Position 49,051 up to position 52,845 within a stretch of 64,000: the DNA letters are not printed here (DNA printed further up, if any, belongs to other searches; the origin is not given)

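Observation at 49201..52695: Cy-A-PCP module with cysteine-type adenylation signature (thiazoline-forming)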

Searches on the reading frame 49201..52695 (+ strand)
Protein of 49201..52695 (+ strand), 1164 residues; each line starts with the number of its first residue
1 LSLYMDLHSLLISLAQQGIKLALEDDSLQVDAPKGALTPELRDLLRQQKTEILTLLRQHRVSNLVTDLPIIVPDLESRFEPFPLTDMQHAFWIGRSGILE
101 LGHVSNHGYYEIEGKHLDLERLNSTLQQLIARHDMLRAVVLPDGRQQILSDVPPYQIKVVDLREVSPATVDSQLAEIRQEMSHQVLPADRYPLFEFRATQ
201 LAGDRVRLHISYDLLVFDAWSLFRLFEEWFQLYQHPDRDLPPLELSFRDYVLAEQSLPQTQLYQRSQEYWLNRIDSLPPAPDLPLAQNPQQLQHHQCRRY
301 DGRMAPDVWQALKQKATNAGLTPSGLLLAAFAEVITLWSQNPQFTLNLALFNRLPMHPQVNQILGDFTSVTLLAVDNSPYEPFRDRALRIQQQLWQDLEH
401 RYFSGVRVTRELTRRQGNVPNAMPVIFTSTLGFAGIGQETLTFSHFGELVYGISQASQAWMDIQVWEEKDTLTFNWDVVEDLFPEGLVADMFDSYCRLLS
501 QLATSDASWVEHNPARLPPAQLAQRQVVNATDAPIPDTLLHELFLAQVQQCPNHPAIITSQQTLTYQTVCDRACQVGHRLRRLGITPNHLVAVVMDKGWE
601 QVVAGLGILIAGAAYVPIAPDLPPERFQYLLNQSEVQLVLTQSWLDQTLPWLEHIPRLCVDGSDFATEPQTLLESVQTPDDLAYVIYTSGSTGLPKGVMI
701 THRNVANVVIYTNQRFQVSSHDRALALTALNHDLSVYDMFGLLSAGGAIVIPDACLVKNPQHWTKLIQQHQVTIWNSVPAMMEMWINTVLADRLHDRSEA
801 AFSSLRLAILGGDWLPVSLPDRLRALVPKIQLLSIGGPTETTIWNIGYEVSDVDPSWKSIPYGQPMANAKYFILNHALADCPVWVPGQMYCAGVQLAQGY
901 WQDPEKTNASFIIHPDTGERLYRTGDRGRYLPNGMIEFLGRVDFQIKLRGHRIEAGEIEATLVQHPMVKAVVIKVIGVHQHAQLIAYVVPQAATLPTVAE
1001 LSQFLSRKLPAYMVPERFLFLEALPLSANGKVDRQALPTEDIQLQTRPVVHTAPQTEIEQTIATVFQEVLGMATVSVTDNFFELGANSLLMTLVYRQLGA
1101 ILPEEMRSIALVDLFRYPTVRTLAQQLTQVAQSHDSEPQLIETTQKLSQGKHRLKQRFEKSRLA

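Call 5: search_protein_families(library=pfam, proteins=[window:49201-52695:+])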
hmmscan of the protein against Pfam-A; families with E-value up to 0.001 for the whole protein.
window:49201-52695:+ (1164 aa): 5 families
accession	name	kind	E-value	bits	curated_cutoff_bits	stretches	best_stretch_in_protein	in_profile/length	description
PF00501.34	AMP-binding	-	3e-87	293.4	29.9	1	546-901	3-384/384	AMP-binding enzyme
PF00668.25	Condensation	-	1.1e-39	136.8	30.6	1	83-504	6-435/456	Condensation domain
PF18563.6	TubC_N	-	1e-17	64.4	26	1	8-58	2-52/52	TubC N-terminal docking domain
PF13193.12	AMP-binding_C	-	2.3e-12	48.1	24.5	1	957-1031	1-76/76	AMP-binding enzyme C-terminal domain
PF00550.31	PP-binding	-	3.4e-08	34.1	20.8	1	1060-1126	1-66/67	Phosphopantetheine attachment site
